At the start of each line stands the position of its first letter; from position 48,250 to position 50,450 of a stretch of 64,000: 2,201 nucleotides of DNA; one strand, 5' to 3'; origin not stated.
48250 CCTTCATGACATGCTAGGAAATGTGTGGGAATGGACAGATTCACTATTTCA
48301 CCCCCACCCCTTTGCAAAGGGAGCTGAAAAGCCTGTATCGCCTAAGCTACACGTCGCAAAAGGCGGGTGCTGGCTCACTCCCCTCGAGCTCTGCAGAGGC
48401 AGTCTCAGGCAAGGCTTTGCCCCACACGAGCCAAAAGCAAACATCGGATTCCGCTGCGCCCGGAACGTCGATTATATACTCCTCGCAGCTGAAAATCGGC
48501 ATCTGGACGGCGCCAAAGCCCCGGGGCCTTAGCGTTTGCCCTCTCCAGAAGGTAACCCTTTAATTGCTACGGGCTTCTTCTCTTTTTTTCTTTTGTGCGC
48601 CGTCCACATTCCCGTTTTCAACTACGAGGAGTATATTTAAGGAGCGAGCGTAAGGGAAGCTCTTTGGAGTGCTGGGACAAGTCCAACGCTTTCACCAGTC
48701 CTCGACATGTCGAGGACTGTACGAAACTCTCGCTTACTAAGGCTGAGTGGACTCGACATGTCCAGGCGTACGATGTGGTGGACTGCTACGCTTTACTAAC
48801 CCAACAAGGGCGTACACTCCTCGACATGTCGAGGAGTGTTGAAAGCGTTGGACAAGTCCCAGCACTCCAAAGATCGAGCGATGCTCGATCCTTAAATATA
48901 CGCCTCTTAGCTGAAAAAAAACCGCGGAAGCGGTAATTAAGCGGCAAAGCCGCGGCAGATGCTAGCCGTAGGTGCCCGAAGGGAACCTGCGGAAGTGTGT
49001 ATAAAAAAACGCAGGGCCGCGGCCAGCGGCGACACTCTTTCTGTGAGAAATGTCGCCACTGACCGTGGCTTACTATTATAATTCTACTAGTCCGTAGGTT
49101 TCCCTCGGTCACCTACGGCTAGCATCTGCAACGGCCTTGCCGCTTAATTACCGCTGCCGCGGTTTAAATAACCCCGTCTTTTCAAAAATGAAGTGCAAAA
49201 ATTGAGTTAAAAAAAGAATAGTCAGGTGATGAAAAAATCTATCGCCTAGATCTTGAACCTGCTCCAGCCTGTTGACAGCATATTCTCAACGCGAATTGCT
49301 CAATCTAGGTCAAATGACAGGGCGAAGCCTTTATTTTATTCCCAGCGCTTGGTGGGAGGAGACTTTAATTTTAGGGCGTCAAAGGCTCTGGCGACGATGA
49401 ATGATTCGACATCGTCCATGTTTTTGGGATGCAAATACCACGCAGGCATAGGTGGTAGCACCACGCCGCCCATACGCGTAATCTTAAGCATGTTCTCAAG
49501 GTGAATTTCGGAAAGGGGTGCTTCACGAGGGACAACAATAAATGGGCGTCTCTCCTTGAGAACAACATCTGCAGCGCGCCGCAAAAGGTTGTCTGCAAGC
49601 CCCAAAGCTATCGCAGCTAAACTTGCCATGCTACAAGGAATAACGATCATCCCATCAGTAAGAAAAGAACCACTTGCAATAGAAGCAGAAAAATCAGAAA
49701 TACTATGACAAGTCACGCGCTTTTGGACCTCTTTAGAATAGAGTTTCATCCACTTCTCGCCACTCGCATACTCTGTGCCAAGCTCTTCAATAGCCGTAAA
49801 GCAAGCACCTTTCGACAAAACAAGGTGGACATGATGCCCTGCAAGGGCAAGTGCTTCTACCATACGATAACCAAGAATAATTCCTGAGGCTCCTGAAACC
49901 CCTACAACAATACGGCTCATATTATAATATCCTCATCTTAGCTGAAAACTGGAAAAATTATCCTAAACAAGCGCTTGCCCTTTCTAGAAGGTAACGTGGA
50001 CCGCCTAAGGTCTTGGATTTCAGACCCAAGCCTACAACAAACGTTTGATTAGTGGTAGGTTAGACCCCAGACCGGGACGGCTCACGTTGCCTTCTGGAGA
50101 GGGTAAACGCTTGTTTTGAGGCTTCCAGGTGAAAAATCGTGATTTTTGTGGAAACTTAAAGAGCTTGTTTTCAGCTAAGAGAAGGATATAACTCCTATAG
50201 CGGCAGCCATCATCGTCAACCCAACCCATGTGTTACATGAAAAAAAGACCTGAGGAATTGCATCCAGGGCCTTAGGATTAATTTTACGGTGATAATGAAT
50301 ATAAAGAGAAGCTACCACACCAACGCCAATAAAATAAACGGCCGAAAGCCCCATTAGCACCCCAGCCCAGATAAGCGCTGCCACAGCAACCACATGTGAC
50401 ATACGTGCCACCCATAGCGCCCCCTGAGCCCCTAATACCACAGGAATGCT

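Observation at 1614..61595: F1: an abundant family of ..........-ended palindromic elements in three nested size classes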

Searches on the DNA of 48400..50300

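Call 64: search_rna_families(source=window, start=48400, end=50300, threshold=evalue, max_evalue=1)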
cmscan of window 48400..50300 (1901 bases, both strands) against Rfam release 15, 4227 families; matches with E-value up to 1: 2.
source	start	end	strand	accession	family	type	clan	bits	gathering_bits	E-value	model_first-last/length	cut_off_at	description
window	48940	48972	-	RF01687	Acido-Lenti-1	Gene; sRNA;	-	22.9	37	0.018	1-46/46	no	Acido-Lenti-1 RNA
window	49964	50119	+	RF02616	SSRC8_2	Gene; sRNA;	-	16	72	0.12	1-281/281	no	Streptococcus sRNA 8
